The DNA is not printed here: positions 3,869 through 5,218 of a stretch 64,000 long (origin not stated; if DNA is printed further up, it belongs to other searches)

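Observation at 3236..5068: Low-GC three-gene cassette next to tRNA-Leu: nucleotidyltransferase, small helical protein and NDT-like protein (candidate conflict system)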

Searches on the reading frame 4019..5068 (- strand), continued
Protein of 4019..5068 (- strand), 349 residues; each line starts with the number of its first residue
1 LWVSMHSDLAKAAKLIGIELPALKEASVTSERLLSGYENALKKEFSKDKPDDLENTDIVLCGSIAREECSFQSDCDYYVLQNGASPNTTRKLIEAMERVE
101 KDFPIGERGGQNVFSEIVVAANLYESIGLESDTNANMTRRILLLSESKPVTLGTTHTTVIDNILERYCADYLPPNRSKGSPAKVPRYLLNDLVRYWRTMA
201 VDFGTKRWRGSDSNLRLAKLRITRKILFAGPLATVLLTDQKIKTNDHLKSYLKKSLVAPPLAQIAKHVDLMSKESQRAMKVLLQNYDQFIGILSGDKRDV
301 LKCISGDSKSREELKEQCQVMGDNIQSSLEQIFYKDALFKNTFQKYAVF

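Call 33: fold_search(model_id=the predicted structure, library=pdb)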
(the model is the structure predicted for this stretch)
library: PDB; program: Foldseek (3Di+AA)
matches with E <= 10: 308; with E <= 0.001: 2
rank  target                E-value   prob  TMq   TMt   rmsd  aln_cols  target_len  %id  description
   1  1v4a                  1.6e-04  1.00  0.50  0.42   7.3       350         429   11  Structure of the N-terminal Domain of Escherichia coli Glutamine Synthetase adenylyltransferase (released 2004-07-27)
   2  6yx5_B                2.9e-04  1.00  0.48  0.49   9.1       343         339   14  Structure of DrrA from Legionella pneumophilia in complex with human Rab8a (released 2020-12-23)
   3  3k7d_B                1.0e-02  1.00  0.48  0.36   7.4       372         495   11  C-terminal (adenylylation) domain of E.coli Glutamine Synthetase Adenylyltransferase (released 2009-12-15)
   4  3k7d_A                1.0e-02  1.00  0.47  0.35  10.4       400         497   12  C-terminal (adenylylation) domain of E.coli Glutamine Synthetase Adenylyltransferase (released 2009-12-15)
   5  9dbj_C                2.3e-02  0.77  0.21  0.30  15.0       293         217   17  Structure of Hailong HalB R164A mutant with non-hydrolyzable dATP (released 2025-05-07)
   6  9dbj_D                4.3e-02  0.72  0.21  0.30  14.9       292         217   15  Structure of Hailong HalB R164A mutant with non-hydrolyzable dATP (released 2025-05-07)
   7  5lpa_A                4.9e-02  0.89  0.29  0.35  11.2       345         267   11  AadA E87Q in complex with ATP, calcium and dihydrostreptomycin (released 2018-01-17)
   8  6fzb_A                5.6e-02  0.90  0.31  0.37  10.9       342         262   12  AadA in complex with ATP, magnesium and streptomycin (released 2018-06-13)
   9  9dbj_A                5.9e-02  0.66  0.21  0.29  14.9       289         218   16  Structure of Hailong HalB R164A mutant with non-hydrolyzable dATP (released 2025-05-07)
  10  9dbj_E                5.9e-02  0.66  0.21  0.30  14.9       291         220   16  Structure of Hailong HalB R164A mutant with non-hydrolyzable dATP (released 2025-05-07)
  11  5g4a_B                6.2e-02  0.89  0.30  0.37  10.6       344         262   11  AadA in complex with ATP and magnesium (released 2017-11-29)
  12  9dbj_F                6.2e-02  0.51  0.19  0.28  15.6       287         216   15  Structure of Hailong HalB R164A mutant with non-hydrolyzable dATP (released 2025-05-07)
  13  6fzb_B                6.7e-02  0.72  0.26  0.31  12.8       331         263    9  AadA in complex with ATP, magnesium and streptomycin (released 2018-06-13)
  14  5luh_B                7.0e-02  0.84  0.29  0.34  10.8       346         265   10  AadA E87Q in complex with ATP, calcium and streptomycin (released 2018-01-17)
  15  6xz0                  7.4e-02  0.91  0.31  0.39  10.3       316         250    9  Crystal structure of spectinomycin adenyltransferase AAD(9) from Enterococcus faecialis with spectinomycin (released 2020-04-15)
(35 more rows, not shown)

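Call 40: find_encoding_contigs(protein=P0079, flank=5000, max_places=2)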
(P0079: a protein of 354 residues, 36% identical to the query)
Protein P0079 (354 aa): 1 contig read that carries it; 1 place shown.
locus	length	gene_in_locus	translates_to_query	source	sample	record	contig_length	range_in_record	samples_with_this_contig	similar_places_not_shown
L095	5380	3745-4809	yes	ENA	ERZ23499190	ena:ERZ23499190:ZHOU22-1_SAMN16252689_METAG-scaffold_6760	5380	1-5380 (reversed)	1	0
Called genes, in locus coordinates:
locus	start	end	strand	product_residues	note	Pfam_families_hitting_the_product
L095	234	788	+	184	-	-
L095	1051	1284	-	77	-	-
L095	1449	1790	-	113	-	-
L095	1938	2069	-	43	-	-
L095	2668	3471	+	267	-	-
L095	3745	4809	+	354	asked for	-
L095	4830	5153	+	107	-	-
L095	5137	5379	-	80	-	?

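Call 41: find_encoding_contigs(protein=P0081, flank=5000, max_places=2)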
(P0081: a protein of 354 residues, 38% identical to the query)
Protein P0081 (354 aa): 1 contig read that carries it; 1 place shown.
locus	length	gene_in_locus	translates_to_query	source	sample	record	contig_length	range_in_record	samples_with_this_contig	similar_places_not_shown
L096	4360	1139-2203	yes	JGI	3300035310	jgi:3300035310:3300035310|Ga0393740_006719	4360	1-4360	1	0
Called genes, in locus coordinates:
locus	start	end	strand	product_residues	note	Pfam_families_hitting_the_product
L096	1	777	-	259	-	?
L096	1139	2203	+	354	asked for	-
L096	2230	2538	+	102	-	-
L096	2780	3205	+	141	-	-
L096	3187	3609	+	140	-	PF01575:MaoC_dehydratas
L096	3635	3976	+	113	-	-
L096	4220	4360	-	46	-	?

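Call 42: find_encoding_contigs(protein=P0087, flank=5000, max_places=2)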
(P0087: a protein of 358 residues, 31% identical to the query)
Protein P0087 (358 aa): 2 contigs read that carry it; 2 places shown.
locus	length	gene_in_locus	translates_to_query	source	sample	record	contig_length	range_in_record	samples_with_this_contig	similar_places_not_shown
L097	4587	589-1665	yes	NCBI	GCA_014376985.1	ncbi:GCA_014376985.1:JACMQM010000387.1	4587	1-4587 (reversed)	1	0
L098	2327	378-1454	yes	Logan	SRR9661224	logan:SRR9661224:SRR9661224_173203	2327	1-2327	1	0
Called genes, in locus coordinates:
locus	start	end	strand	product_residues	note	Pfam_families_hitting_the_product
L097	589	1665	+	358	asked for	-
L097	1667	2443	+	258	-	-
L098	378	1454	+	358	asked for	-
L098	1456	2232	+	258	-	-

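Call 43: find_encoding_contigs(protein=P0068, flank=8000, max_places=2)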
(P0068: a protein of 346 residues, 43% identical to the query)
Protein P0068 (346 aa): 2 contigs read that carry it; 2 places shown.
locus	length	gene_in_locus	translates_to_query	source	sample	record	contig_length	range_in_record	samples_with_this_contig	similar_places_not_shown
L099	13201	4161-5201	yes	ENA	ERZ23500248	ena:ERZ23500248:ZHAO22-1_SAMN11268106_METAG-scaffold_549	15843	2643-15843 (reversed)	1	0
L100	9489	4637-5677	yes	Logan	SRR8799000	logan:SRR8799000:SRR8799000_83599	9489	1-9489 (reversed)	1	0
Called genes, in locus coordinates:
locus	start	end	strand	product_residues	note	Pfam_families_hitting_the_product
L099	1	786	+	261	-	?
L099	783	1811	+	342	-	PF13623:SurA_N_2, PF13624:SurA_N_3, PF09312:SurA_N (weak), PF13145:Rotamase_2, PF00639:Rotamase, PF13616:Rotamase_3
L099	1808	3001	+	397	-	PF13623:SurA_N_2 (weak), PF13624:SurA_N_3, PF09312:SurA_N, PF13145:Rotamase_2, PF13616:Rotamase_3, PF00639:Rotamase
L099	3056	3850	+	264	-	PF09339:HTH_IclR, PF12802:MarR_2 (faint), PF01614:IclR_C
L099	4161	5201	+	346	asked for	PF01909:NTP_transf_2 (faint)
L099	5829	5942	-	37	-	-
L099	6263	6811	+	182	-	PF00156:Pribosyltran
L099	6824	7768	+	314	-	PF02729:OTCace_N, PF00185:OTCace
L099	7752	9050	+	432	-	PF01979:Amidohydro_1, PF07969:Amidohydro_3 (weak), PF12890:DHOase, PF07969:Amidohydro_3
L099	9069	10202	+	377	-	PF00988:CPSase_sm_chain, PF07722:Peptidase_C26 (faint), PF00117:GATase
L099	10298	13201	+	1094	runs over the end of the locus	PF25596:CPSase_L_D1, PF02786:CPSase_L_D2, PF02787:CPSase_L_D3, PF25596:CPSase_L_D1, PF02655:ATP-grasp_3 (weak), PF02786:CPSase_L_D2, PF02222:ATP-grasp, PF02142:MGS, +3 more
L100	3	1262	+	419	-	?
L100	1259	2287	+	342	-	PF13623:SurA_N_2, PF13624:SurA_N_3, PF09312:SurA_N (weak), PF13145:Rotamase_2, PF00639:Rotamase, PF13616:Rotamase_3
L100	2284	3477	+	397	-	PF13623:SurA_N_2 (weak), PF13624:SurA_N_3, PF09312:SurA_N, PF13145:Rotamase_2, PF13616:Rotamase_3, PF00639:Rotamase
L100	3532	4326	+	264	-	PF09339:HTH_IclR, PF12802:MarR_2 (faint), PF01614:IclR_C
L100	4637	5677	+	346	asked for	PF01909:NTP_transf_2 (faint)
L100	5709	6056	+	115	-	-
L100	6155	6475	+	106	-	-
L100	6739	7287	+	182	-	PF00156:Pribosyltran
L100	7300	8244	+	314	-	PF02729:OTCace_N, PF00185:OTCace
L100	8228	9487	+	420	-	?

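Call 57: find_encoding_contigs(protein=P0066, flank=8000, max_places=2)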
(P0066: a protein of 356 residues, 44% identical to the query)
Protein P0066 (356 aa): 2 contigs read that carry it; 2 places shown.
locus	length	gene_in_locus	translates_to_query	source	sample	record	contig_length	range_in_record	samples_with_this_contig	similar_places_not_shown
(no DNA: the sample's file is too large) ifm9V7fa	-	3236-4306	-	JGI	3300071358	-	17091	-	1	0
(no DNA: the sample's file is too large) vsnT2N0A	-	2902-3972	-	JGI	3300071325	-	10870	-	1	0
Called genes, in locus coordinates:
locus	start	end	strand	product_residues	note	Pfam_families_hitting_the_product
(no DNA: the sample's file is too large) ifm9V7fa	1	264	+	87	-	?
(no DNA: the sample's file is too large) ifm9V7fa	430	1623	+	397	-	PF00268:Ribonuc_red_sm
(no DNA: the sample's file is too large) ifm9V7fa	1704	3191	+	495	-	-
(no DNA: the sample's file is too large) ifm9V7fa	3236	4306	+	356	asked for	PF01909:NTP_transf_2 (faint)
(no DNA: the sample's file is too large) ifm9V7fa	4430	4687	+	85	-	-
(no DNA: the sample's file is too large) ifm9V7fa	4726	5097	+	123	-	PF05014:Nuc_deoxyrib_tr (weak)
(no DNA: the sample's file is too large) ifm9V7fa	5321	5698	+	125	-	PF07366:SnoaL, PF12680:SnoaL_2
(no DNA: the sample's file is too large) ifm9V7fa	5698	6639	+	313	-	PF03401:TctC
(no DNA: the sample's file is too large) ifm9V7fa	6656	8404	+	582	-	PF01019:G_glu_transpept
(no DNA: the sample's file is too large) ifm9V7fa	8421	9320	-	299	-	PF00089:Trypsin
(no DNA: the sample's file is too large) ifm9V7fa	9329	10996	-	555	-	PF00656:Peptidase_C14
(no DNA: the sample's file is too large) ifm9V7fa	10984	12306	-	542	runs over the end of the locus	-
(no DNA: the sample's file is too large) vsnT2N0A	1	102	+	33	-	?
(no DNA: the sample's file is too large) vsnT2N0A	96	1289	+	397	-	PF00268:Ribonuc_red_sm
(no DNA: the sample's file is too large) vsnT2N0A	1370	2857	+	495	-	-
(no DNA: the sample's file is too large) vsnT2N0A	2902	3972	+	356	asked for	PF01909:NTP_transf_2 (faint)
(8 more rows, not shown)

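Call 74: search_protein_families(library=phrogs, proteins=[window:4019-5056:-], max_evalue=0.01)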
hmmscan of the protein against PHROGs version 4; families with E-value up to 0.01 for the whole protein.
window:4019-5056:- (345 aa): 0 families

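Call 76: search_dna_similar(query=window:4019-5056:-, collection=plasmids, mode=protein, max_evalue=0.001, max_rows=15)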
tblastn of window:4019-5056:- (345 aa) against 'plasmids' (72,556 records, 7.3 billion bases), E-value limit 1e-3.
Records with a match: 5; places in all: 5; records where one place covers at least 80% of the query: 4.
Best place of each record, by identity: <60% 5.
By first word of the organism name: Mesorhizobium 1; Sinorhizobium 1; Escherichia 1; Mycobacterium 1; Rhizobium 1.
By predicted mobility (MOB-suite, as given by PLSDB): non-mobilizable 3; conjugative 2.
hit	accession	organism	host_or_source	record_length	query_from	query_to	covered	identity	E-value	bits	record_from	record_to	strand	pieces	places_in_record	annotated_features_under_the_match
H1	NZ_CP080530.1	Mesorhizobium sp. AR02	Oxytropis sp.,Cell culture,root nodule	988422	47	345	87%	31.6%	7e-32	133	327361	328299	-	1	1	nucleotidyltransferase domain-containing protein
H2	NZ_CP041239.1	Sinorhizobium mexicanum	Acaciella angustissima,cell culture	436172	54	345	85%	31.0%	4e-32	134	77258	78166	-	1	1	nucleotidyltransferase domain-containing protein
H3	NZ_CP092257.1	Escherichia coli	Felix catus domesticus,Pure ...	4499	29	332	88%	28.6%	5e-15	84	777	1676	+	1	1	nucleotidyltransferase domain-containing protein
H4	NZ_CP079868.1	Mycobacterium sp. SMC-8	Homo sapiens,sputum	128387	53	345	85%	29.0%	1e-25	115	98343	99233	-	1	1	nucleotidyltransferase domain-containing protein | HIT domain-containing protein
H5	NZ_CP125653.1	Rhizobium sp. BT04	Phaseolus vulgaris,Pure culture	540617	48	293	71%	26.6%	1e-11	74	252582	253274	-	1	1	nucleotidyltransferase domain-containing protein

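Call 77: get_annotated_region(hit=H3, flank=3000)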
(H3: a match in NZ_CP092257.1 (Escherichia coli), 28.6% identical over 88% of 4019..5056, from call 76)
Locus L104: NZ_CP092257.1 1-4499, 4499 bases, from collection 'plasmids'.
description: Escherichia coli strain ISHS7 plasmid pISHS7_5, complete sequence
organism: Escherichia coli (NCBI taxid 562)
taxonomy: Bacteria; Pseudomonadota; Gammaproteobacteria; Enterobacterales; Enterobacteriaceae; Escherichia; Escherichia coli
host: -; source: Felix catus domesticus,Pure isolate,feces; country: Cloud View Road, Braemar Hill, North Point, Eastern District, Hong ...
typing (MOB-suite, as given by PLSDB): non-mobilizable; replicon rep_cluster_2350
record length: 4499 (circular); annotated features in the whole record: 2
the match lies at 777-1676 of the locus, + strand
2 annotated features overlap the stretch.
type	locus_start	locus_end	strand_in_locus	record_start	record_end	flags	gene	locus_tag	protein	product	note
CDS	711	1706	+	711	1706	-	-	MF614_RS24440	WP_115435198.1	nucleotidyltransferase domain-containing protein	-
CDS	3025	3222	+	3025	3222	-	-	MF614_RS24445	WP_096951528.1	Rop family plasmid primer RNA-binding protein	-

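Call 78: get_annotated_region(hit=H4, flank=5000)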
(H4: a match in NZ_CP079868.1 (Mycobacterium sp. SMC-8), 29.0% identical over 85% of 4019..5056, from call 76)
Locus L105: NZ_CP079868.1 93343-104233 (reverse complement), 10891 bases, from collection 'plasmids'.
description: Mycobacterium sp. SMC-8 plasmid pSMC-8_3, complete sequence
organism: Mycobacterium sp. SMC-8 (NCBI taxid 2857060)
taxonomy: Bacteria; Actinomycetota; Actinomycetes; Mycobacteriales; Mycobacteriaceae; Mycobacterium; Mycobacterium sp. SMC-8
host: -; source: Homo sapiens,sputum; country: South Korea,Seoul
typing (MOB-suite, as given by PLSDB): non-mobilizable
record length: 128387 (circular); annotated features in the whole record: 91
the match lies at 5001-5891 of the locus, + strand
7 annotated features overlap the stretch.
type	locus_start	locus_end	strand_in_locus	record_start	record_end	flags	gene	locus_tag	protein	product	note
CDS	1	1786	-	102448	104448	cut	-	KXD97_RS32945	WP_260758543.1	hypothetical protein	-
CDS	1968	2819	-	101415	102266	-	-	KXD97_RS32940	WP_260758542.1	endonuclease/exonuclease/phosphatase family protein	-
CDS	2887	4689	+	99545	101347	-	-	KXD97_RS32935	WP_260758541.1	AAA family ATPase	-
CDS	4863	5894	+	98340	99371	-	-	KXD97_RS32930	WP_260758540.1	nucleotidyltransferase domain-containing protein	-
CDS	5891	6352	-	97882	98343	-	-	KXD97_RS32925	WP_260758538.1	HIT domain-containing protein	-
CDS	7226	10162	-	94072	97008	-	-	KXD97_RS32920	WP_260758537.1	HsdR family type I site-specific deoxyribonuclease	GO:0009307 - DNA restriction-modification system [Evidence IEA]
CDS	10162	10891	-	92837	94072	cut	-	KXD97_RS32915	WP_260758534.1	restriction endonuclease subunit S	GO:0006304 - DNA modification [Evidence IEA]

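Call 79: get_annotated_region(hit=H1, flank=5000)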
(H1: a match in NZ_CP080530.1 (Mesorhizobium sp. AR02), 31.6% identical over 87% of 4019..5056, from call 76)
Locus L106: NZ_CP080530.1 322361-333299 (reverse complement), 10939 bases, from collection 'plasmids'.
description: Mesorhizobium sp. AR02 plasmid pMspAR02c, complete sequence
organism: Mesorhizobium sp. AR02 (NCBI taxid 2865837)
taxonomy: Bacteria; Pseudomonadota; Alphaproteobacteria; Hyphomicrobiales; Phyllobacteriaceae; Mesorhizobium; Mesorhizobium sp. AR02
host: -; source: Oxytropis sp.,Cell culture,root nodule; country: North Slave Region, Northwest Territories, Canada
typing (MOB-suite, as given by PLSDB): conjugative; relaxase MOBP,MOBP,MOBP; mating-pair formation MPF_T
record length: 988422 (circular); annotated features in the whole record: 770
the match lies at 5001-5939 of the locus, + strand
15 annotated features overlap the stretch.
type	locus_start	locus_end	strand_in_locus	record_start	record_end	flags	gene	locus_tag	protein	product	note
CDS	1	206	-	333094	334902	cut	-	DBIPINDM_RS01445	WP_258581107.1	ATP-binding protein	-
CDS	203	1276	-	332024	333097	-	-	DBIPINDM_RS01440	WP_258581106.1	SIR2 family protein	-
CDS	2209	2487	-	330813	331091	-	-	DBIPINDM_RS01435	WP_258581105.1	MarR family transcriptional regulator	-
CDS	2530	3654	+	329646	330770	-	-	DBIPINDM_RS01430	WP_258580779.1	IS630 family transposase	-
CDS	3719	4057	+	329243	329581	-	-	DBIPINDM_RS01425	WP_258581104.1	5'-nucleotidase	GO:0009117 - nucleotide metabolic process [Evidence IEA]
CDS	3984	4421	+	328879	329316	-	-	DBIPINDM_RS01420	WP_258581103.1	5'-nucleotidase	GO:0009117 - nucleotide metabolic process [Evidence IEA]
CDS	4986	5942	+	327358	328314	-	-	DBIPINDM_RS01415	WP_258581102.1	nucleotidyltransferase domain-containing protein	-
CDS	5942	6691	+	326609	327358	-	-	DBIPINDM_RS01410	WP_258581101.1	sugar phosphate isomerase/epimerase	-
CDS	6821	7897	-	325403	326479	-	-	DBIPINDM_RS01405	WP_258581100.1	ThiF family adenylyltransferase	-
CDS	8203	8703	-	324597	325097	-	-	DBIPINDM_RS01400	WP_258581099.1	hypothetical protein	-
CDS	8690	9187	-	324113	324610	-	-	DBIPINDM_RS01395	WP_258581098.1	hypothetical protein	-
CDS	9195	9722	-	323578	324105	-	-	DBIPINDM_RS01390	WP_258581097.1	hypothetical protein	-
CDS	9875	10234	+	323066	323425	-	-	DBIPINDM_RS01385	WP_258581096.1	helix-turn-helix transcriptional regulator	-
CDS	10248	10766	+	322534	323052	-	-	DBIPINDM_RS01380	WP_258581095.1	ImmA/IrrE family metallo-endopeptidase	-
CDS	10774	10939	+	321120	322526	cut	-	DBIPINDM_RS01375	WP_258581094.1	exonuclease domain-containing protein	-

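Call 80: get_annotated_region(hit=H2, flank=5000)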
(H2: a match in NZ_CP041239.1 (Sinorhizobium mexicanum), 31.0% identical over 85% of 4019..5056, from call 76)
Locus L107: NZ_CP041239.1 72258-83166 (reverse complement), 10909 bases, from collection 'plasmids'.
description: Sinorhizobium mexicanum strain ITTG R7 plasmid pEmeITTGR7a, complete sequence
organism: Sinorhizobium mexicanum (NCBI taxid 375549)
taxonomy: Bacteria; Pseudomonadota; Alphaproteobacteria; Hyphomicrobiales; Rhizobiaceae; Sinorhizobium; Sinorhizobium mexicanum
host: -; source: Acaciella angustissima,cell culture; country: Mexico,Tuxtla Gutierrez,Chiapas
typing (MOB-suite, as given by PLSDB): conjugative; relaxase MOBQ; mating-pair formation MPF_T
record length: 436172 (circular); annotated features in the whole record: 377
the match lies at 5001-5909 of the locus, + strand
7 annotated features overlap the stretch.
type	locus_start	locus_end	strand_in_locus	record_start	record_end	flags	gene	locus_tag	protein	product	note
CDS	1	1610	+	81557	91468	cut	-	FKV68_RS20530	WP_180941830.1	neuraminidase-like domain-containing protein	-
CDS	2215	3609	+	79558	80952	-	-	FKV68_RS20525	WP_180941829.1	nucleotidyl transferase AbiEii/AbiGii toxin family protein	-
CDS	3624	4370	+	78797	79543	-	-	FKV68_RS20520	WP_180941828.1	hypothetical protein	-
CDS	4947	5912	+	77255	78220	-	-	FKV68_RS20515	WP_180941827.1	nucleotidyltransferase domain-containing protein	-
CDS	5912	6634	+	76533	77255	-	-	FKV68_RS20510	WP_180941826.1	hypothetical protein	-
CDS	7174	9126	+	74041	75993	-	-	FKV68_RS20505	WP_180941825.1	AI-2E family transporter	GO:1905887 - autoinducer AI-2 transmembrane transport [Evidence IEA]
CDS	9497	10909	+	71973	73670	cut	-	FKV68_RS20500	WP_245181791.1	ISL3 family transposase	-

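Call 85: find_encoding_contigs(protein=P0071, flank=7000, max_places=3)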
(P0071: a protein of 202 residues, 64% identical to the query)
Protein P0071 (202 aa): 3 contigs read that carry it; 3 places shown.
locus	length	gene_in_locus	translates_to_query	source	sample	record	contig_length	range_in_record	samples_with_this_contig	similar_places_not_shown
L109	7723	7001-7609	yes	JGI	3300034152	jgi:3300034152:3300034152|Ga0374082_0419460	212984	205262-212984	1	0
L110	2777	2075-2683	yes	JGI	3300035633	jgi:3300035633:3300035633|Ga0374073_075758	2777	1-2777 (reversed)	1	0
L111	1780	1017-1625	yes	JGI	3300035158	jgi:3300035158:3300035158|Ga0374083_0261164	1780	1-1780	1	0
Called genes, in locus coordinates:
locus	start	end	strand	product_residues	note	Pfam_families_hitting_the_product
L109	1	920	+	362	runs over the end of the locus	PF01370:Epimerase, PF16363:GDP_Man_Dehyd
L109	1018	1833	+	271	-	-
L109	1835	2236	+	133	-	PF05336:rhaM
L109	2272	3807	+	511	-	PF19815:DUF6298 (weak)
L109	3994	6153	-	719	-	-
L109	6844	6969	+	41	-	-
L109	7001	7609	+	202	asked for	-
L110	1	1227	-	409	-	?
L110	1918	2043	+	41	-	-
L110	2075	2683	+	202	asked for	-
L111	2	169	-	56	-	?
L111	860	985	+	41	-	-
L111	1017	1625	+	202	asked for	-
